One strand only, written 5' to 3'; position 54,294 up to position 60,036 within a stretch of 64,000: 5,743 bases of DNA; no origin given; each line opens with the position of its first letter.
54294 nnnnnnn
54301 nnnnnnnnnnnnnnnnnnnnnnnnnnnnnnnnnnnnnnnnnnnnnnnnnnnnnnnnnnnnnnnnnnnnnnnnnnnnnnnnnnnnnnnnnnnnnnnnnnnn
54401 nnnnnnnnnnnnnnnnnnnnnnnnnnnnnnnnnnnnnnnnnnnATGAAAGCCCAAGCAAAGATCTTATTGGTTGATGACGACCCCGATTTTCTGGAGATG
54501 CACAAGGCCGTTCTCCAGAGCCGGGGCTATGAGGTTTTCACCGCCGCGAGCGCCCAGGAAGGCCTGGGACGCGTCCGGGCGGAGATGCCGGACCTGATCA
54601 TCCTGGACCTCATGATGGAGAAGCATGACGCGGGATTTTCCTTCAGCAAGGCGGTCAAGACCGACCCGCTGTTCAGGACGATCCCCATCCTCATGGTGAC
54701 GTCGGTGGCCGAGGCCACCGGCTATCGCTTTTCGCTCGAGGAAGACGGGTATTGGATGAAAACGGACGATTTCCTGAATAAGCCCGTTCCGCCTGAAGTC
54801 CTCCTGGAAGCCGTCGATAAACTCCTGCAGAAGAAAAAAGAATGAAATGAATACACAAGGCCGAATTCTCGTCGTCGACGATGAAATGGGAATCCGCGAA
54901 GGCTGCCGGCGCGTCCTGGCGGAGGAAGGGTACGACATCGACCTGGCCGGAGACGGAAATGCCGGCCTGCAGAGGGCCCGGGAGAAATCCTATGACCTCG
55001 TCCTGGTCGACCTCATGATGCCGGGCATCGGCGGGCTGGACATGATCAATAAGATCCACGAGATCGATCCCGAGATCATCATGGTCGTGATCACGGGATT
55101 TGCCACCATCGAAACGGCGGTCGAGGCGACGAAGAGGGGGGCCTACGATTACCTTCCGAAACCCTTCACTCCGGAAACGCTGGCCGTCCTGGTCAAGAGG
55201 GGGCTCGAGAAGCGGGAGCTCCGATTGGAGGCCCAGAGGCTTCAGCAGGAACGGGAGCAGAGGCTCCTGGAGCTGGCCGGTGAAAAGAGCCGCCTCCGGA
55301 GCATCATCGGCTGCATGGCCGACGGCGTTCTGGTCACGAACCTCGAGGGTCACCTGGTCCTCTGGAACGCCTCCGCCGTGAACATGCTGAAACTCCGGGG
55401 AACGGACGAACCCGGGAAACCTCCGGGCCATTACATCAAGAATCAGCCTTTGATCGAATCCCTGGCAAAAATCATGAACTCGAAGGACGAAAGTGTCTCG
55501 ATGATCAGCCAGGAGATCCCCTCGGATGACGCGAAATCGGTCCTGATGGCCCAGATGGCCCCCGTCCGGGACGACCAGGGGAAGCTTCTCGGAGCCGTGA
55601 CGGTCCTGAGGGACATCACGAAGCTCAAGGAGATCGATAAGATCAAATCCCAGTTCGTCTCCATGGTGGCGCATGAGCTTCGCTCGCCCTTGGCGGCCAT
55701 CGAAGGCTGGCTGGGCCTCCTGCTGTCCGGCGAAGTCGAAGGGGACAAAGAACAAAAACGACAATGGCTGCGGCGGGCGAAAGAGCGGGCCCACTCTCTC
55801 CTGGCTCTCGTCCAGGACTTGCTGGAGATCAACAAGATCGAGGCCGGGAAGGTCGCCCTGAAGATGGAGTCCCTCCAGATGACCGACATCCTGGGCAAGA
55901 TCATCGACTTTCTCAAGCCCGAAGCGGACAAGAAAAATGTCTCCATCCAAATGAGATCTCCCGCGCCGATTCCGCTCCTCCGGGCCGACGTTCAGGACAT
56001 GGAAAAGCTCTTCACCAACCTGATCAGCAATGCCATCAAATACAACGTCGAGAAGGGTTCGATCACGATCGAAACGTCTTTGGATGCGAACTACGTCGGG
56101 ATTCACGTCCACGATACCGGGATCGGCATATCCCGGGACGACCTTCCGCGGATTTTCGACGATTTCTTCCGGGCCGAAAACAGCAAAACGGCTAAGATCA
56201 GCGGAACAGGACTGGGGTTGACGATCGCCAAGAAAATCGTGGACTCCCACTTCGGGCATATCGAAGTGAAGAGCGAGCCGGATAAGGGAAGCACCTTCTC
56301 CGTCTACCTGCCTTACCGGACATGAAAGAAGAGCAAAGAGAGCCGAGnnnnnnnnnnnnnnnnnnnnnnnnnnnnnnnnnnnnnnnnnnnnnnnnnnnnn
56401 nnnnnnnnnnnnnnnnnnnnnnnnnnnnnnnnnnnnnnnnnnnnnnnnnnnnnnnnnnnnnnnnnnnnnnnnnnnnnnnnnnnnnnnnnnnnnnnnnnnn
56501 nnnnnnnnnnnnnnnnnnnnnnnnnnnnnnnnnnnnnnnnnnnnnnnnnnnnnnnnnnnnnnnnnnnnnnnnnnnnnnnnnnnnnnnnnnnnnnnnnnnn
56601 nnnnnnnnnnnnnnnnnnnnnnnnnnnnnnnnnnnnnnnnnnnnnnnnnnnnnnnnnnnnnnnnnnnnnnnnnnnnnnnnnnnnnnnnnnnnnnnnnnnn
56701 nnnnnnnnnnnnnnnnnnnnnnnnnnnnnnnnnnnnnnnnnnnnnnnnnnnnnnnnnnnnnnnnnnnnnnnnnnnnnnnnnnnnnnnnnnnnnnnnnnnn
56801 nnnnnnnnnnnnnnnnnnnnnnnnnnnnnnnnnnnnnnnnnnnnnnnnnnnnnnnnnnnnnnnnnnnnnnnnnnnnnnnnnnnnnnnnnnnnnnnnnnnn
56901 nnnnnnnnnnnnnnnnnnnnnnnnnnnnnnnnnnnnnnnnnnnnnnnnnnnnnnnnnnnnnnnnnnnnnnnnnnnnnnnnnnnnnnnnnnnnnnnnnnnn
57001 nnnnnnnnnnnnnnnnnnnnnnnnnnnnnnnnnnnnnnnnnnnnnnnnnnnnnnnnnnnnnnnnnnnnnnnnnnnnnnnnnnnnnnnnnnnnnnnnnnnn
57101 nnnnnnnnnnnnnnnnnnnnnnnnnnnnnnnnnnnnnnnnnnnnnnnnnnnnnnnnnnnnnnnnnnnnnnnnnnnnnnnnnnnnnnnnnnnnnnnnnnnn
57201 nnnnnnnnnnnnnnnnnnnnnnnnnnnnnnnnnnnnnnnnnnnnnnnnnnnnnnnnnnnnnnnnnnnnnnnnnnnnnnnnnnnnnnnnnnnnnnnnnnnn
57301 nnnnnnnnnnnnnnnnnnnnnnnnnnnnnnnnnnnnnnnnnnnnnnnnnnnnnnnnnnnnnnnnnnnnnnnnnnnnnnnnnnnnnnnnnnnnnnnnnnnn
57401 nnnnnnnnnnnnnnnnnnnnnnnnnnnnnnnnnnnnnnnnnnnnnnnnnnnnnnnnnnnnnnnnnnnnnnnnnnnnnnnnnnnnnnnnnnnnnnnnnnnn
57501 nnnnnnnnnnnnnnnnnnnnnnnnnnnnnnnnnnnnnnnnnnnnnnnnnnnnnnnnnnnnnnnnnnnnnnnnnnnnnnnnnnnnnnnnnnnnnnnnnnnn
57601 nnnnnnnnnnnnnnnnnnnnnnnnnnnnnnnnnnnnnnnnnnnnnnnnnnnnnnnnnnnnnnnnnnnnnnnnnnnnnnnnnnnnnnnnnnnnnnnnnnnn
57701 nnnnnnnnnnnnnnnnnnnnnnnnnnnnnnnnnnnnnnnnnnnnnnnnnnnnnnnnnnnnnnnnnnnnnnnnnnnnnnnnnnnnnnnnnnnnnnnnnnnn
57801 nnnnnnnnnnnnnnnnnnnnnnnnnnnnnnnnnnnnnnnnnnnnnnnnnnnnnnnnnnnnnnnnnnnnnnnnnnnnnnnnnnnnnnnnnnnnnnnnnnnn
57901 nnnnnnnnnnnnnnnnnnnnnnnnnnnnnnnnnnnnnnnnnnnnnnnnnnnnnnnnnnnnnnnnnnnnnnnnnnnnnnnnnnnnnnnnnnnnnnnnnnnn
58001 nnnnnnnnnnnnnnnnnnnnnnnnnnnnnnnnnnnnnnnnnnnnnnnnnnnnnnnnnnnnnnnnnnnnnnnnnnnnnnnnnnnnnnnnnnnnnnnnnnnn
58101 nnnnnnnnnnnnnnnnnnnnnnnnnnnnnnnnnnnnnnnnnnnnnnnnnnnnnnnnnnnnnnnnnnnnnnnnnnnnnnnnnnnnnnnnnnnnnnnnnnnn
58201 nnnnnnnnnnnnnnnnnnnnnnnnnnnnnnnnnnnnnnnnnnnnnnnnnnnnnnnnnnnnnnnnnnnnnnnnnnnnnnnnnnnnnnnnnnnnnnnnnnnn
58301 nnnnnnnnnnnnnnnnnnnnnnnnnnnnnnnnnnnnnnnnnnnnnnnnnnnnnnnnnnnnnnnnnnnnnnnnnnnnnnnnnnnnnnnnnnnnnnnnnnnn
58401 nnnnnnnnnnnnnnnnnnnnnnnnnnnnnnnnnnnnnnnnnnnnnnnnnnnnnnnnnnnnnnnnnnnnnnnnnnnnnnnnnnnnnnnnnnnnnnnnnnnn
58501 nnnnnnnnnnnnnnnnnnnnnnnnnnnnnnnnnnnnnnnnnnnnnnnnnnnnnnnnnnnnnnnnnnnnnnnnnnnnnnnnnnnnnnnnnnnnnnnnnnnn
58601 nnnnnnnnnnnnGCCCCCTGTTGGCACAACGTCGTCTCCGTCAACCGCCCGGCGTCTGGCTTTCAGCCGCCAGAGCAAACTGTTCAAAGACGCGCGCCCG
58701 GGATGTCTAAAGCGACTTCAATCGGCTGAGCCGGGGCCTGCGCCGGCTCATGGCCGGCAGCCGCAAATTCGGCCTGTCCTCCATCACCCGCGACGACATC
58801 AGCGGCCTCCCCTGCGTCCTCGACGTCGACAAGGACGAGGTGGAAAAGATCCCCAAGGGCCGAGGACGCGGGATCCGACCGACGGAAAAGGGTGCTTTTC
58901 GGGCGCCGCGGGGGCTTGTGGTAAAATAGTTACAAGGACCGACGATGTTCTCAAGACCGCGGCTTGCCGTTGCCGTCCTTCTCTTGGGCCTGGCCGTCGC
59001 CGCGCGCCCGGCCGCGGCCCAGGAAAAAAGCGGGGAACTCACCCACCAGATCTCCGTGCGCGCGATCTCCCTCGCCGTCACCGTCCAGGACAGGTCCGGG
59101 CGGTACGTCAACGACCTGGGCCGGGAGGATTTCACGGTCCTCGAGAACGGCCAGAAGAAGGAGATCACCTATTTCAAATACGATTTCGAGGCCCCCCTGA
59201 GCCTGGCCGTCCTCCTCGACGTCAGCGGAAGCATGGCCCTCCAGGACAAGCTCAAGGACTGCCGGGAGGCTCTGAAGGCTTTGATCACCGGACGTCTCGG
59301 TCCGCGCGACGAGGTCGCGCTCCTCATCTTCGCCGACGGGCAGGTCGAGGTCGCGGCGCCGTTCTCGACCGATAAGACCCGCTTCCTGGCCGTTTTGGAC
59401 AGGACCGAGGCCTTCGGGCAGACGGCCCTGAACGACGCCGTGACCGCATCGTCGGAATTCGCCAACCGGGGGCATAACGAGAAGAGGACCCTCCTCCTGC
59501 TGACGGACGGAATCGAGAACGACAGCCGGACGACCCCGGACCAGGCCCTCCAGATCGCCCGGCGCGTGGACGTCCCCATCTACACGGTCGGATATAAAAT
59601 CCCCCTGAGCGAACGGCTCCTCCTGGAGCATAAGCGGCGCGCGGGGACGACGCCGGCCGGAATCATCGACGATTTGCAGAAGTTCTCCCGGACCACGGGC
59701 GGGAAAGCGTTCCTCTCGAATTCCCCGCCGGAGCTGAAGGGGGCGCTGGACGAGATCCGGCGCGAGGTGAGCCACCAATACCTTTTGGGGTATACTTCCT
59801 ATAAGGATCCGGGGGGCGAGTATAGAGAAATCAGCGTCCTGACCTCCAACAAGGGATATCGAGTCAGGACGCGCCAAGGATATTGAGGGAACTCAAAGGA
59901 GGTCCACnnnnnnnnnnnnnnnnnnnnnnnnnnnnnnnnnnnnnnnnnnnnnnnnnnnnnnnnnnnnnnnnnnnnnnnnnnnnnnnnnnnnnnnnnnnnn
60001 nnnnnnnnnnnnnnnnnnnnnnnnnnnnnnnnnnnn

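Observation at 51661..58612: Candidate redox/H2-responsive phosphorelay wired to a fused Nfn-like bifurcating flavoprotein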

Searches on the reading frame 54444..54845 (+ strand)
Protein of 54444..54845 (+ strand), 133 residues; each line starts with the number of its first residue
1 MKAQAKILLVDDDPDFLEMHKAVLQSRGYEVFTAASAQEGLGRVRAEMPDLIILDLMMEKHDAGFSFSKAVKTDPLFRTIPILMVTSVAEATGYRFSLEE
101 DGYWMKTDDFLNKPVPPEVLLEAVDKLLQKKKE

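Call 3: search_protein_families(library=pfam, proteins=[window:54444-54845:+], max_evalue=0.01)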
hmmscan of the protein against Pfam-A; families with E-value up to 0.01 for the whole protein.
window:54444-54845:+ (133 aa): 1 family
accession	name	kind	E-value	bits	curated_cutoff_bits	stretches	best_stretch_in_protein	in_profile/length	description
PF00072.30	Response_reg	-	2.2e-19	70.1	30.2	1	7-124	1-110/111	Response regulator receiver domain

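Call 74: search_protein_families(library=ncbifam, proteins=[window:54444-54845:+], max_evalue=0.00001)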
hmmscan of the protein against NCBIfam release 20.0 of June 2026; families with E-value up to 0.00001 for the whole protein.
window:54444-54845:+ (133 aa): 55 families (the best 25 are shown)
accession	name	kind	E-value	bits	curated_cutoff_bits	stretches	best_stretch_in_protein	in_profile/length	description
NF007135.0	PRK09581.1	equivalog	3.6e-19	68.9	474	1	4-128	2-120/457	PleD family two-component system response regulator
TIGR02154.1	PhoB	equivalog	3.7e-19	68.9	296.2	1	4-131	2-123/226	phosphate regulon transcriptional regulator PhoB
NF045717.1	DVU0259_DivK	exception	2.4e-16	59.9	160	1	5-127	3-115/117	DVU0259 family response regulator domain-containing protein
NF045944.1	ResRegRpaBCyano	equivalog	4.7e-16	58.9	330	1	8-131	1-115/229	response regulator transcription factor RpaB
NF053854.1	RespRegPhoBBctds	equivalog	1.7e-15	57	270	1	7-130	1-117/225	two-component system response regulator PhoB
NF011695.0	PRK15115.1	equivalog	6.3e-15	54.9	763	1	2-131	4-125/445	two-component system response regulator GlrR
NF047793.1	ResRegPgtA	equivalog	7.3e-15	54.7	650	1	3-132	4-125/414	two-component system response regulator PgtA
NF007005.1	PRK09468.1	equivalog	9.4e-15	54.7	331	1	3-131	2-122/237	osmolarity response regulator transcription factor OmpR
NF040689.1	MtrAB_MtrA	equivalog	1.4e-14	54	300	1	7-130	1-115/219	MtrAB system response regulator MtrA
NF041733.1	resp_reg_CseB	equivalog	3.8e-14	52.6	350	1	6-131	2-118/228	two-component system response regulator CseB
NF052313.1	T9SS_RR_PorX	equivalog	4e-14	52.3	300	1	6-132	2-120/513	T9SS response regulator signal transducer PorX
NF040534.1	resp_reg_YycF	equivalog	1.8e-12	47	340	1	6-131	2-118/231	response regulator YycF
NF051850.1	RespRegRprY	equivalog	2.2e-12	46.9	370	1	1-130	1-122/234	response regulator transcription factor RprY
NF007982.1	PRK10710.1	equivalog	5.9e-12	45.7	380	1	3-131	6-125/235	envelope stress response regulator BaeR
NF007546.0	PRK10161.1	equivalog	8.9e-12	45.1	471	1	6-126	4-118/229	phosphate response regulator transcription factor PhoB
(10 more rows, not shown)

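Call 79: search_solved_structures(query=window:54444-54845:+, max_evalue=1e-8)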
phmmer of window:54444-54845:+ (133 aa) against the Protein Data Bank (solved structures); distinct sequences matched with E-value up to 1e-8: 33.
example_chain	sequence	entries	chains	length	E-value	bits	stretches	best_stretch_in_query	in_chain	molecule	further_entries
3t6k_A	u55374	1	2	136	4.3e-17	65.5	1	6-129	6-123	Response regulator receiver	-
3c3m_A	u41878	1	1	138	1.1e-16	64.3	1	6-131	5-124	Response regulator receiver protein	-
9g85_A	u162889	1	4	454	2.1e-16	63.3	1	4-127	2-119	Response regulator PleD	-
2wb4_A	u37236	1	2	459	2.2e-16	63.3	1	4-127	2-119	DIGUANYLATE CYCLASE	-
9g86_A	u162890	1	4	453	2.7e-16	63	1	5-127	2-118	Response regulator PleD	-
1w25_A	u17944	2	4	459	2.8e-16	62.9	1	5-127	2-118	STALKED-CELL DIFFERENTIATION CONTROLLING PROTEIN | RESPONSE REGULATOR PLED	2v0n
9xzo_A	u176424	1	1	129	2.2e-14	56.8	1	5-128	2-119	De novo protein M1X0B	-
4h60_A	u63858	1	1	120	2e-13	53.7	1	3-127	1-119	Chemotaxis protein CheY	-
4hnr_A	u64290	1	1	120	3.5e-13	52.9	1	4-127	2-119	Chemotaxis protein CheY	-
1mvo_A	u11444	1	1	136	5.1e-13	52.4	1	5-129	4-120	PhoP response regulator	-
9dvt_R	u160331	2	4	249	8.6e-13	51.6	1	5-130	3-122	DNA-binding dual master transcriptional regulator RpaA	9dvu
1nxo_A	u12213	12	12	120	2.8e-12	50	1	5-130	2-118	DNA-binding response regulator | Response regulator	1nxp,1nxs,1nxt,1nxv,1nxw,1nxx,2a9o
3gt7_A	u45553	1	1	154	5.6e-12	49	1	5-129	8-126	Sensor protein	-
6eb7_A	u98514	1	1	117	5.8e-12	49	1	6-128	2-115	DNA-binding response regulator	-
3crn_A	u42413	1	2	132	6.8e-12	48.8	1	5-131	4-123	Response regulator receiver domain protein, CheY-like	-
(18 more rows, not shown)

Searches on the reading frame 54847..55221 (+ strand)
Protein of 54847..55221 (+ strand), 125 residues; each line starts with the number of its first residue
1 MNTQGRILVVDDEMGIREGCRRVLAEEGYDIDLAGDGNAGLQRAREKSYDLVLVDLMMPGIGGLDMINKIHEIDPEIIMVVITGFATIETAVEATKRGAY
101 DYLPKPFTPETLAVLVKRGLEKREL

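Call 78: search_solved_structures(query=window:54847-55221:+, max_evalue=1e-10)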
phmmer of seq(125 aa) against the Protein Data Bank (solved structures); distinct sequences matched with E-value up to 1e-10: 108 (the best 60 are shown).
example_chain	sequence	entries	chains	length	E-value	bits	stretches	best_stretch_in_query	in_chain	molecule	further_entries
1zit_A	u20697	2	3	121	9.3e-22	80.4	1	6-122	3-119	transcriptional regulator (NtrC family)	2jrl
4d6x_A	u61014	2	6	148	5e-21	78.1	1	6-123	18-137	BACTERIAL REGULATORY, FIS FAMILY PROTEIN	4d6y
1zy2_A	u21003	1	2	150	5.5e-21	77.9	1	7-125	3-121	transcriptional regulator NtrC1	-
3dzd_A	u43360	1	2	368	1.5e-20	76.5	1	6-122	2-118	Transcriptional regulator (NtrC family)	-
3crn_A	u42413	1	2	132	2e-20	76.1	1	5-124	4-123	Response regulator receiver domain protein, CheY-like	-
9xzo_A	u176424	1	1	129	2.3e-20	76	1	5-120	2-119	De novo protein M1X0B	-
4l4u_A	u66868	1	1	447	2.7e-20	75.7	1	6-125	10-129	Transcriptional regulator (NtrC family)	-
1ny5_A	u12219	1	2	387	3.6e-20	75.3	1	7-125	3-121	transcriptional regulator (NtrC family)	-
5m7n_A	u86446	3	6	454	4.7e-20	74.9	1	6-123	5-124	Nitrogen assimilation regulatory protein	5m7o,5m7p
3nhz_A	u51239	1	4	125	4.3e-19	71.8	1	4-122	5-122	Two component system transcriptional regulator mtrA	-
3jte_A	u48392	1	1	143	4.7e-19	71.7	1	5-124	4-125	Response regulator receiver protein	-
1dc7_A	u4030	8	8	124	9.1e-19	70.8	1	4-120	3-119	NITROGEN REGULATION PROTEIN | NITROGEN REGULATION PROTEIN NR(I) | NTRC RECEIVER DOMAIN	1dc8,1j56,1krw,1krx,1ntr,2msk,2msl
2gwr_A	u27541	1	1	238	2.3e-18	69.5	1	4-121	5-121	DNA-binding response regulator mtrA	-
1yio_A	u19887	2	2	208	2.4e-18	69.4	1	4-121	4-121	response regulatory protein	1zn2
1qkk_A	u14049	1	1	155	2.9e-17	65.9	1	7-125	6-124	C4-DICARBOXYLATE TRANSPORT TRANSCRIPTIONAL REGULATORY PROTEIN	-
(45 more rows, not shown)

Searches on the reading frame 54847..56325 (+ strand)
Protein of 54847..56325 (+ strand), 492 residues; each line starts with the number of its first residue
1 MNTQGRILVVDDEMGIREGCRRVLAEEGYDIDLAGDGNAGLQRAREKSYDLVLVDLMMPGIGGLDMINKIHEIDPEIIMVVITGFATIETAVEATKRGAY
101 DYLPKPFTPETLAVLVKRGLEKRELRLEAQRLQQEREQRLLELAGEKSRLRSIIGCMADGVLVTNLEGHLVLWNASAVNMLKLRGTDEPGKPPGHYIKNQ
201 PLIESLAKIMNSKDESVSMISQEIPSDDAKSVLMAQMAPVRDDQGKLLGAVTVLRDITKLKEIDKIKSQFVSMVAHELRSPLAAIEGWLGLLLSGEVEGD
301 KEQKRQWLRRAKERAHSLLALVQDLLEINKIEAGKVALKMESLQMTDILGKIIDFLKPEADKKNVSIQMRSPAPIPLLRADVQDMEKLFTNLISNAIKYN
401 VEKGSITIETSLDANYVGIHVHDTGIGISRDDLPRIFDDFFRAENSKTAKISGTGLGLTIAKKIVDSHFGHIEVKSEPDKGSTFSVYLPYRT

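Call 3: search_protein_families(library=pfam, proteins=[window:54847-56325:+], max_evalue=0.01)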
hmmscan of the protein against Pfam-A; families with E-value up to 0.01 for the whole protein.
window:54847-56325:+ (492 aa): 10 families
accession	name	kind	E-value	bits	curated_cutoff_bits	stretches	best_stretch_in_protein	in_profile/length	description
PF02518.31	HATPase_c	-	1.1e-28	100.3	26.4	1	381-491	2-110/111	Histidine kinase-, DNA gyrase B-, and HSP90-like ATPase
PF00072.30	Response_reg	-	1.8e-28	99.3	30.2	1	7-115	1-109/111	Response regulator receiver domain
PF00512.31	HisKA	-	3e-15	56.4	26.9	1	267-334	2-66/66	His Kinase A (phospho-acceptor) domain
PF13426.13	PAS_9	-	1.1e-06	29.3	27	1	159-259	2-103/103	PAS domain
PF00989.32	PAS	-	4.5e-06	27.1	22.6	1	149-257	2-113/113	PAS fold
PF08448.16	PAS_4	-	4.8e-06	27.2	23.1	1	159-261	6-109/110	PAS fold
PF14501.12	HATPase_c_5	-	0.00038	20.7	22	1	383-477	4-91/102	GHKL domain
PF13581.12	HATPase_c_2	-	0.0007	20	27.4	1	381-473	28-113/127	Histidine kinase-like ATPase domain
PF13188.13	PAS_8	-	0.0013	19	21.8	1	149-184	2-37/65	PAS domain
PF13589.12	HATPase_c_3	-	0.0028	18.1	25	1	386-462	4-81/137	Histidine kinase-, DNA gyrase B-, and HSP90-like ATPase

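Call 74: search_protein_families(library=ncbifam, proteins=[window:54847-56325:+], max_evalue=0.00001)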
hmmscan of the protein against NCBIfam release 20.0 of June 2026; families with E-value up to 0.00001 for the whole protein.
window:54847-56325:+ (492 aa): 157 families (the best 25 are shown)
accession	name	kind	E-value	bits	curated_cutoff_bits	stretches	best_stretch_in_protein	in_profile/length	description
NF046044.1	PnpS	equivalog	2.5e-83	280.2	400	1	117-489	24-390/390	two-component system histidine kinase PnpS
NF033092.0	HK_WalK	equivalog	1.5e-74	251.7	725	1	141-490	251-594/594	cell wall metabolism sensor histidine kinase WalK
TIGR02966.1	phoR_proteo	equivalog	7.7e-71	238.8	334.2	1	146-487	4-332/333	phosphate regulon sensor histidine kinase PhoR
NF008468.0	PRK11360.1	equivalog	6.1e-58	196.6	646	1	143-491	263-609/616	two-component system sensor histidine kinase AtoS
NF011874.0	PRK15347.1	equivalog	1.2e-55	189.1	852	2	263-490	394-614/921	two component system sensor kinase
TIGR02956.1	TMAO_torS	equivalog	1.9e-55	188.5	676.5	2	264-490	461-682/967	TMAO reductase system sensor histidine kinase/response regulator TorS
NF008318.0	PRK11107.1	equivalog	5e-55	187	890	2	261-489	287-517/920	two-component sensor histidine kinase BarA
NF047465.1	hybrid_HK_LvrA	exception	9.7e-55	185.9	1200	2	258-490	193-422/819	hybrid histidine kinase/response regulator LvrA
NF047874.1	MASE3_PAS_HK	subfamily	5.4e-54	184.1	560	1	119-490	238-625/655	MASE3 domain-containing sensor histidine kinase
NF008302.0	PRK11091.1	equivalog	2.1e-53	181.7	838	2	134-488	141-503/779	aerobic respiration two-component sensor histidine kinase ArcB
NF038297.2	hybrid_HK_HrmK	equivalog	8e-53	180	725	1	259-490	227-457/607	hybrid histidine kinase/response regulator HrmK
NF033093.1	HK_VicK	exception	1.6e-51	175.3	680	1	142-491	88-436/448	cell wall metabolism sensor histidine kinase VicK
NF045911.1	TCSHisKinNblS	equivalog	8e-51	173.1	1000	1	129-486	247-616/621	two-component system sensor histidine kinase NblS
NF041880.1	EPS_EpsF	equivalog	1.2e-49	169.2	900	1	33-489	24-492/492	response regulator EpsF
NF041735.1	hist_kin_RppB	equivalog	3.7e-48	164.4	400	1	268-489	217-438/438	two-component system sensor histidine kinase RppB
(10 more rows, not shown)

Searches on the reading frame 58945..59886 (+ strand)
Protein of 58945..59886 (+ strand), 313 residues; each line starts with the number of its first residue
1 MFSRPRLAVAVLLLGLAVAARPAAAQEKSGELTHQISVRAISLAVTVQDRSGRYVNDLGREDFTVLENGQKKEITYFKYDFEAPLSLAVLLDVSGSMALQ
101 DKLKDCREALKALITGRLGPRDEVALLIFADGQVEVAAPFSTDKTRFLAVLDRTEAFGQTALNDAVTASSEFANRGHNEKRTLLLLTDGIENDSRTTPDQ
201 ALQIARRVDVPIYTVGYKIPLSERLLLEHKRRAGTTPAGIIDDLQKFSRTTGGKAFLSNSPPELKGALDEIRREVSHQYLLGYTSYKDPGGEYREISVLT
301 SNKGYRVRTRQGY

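Call 4: search_protein_families(library=pfam, proteins=[window:58945-59886:+], max_evalue=0.01)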
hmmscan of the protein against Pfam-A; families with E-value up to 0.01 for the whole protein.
window:58945-59886:+ (313 aa): 3 families
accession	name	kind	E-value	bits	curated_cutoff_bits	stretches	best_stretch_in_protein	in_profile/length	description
PF13519.12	VWA_2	-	9.2e-15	55.6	27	1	88-189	2-106/107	von Willebrand factor type A domain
PF00092.34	VWA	-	1.2e-10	42.3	23.8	1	87-218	2-140/174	von Willebrand factor type A domain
PF05762.20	VWA_CoxE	-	0.00082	19.3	26.4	1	83-197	55-167/222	VWA domain containing CoxE-like protein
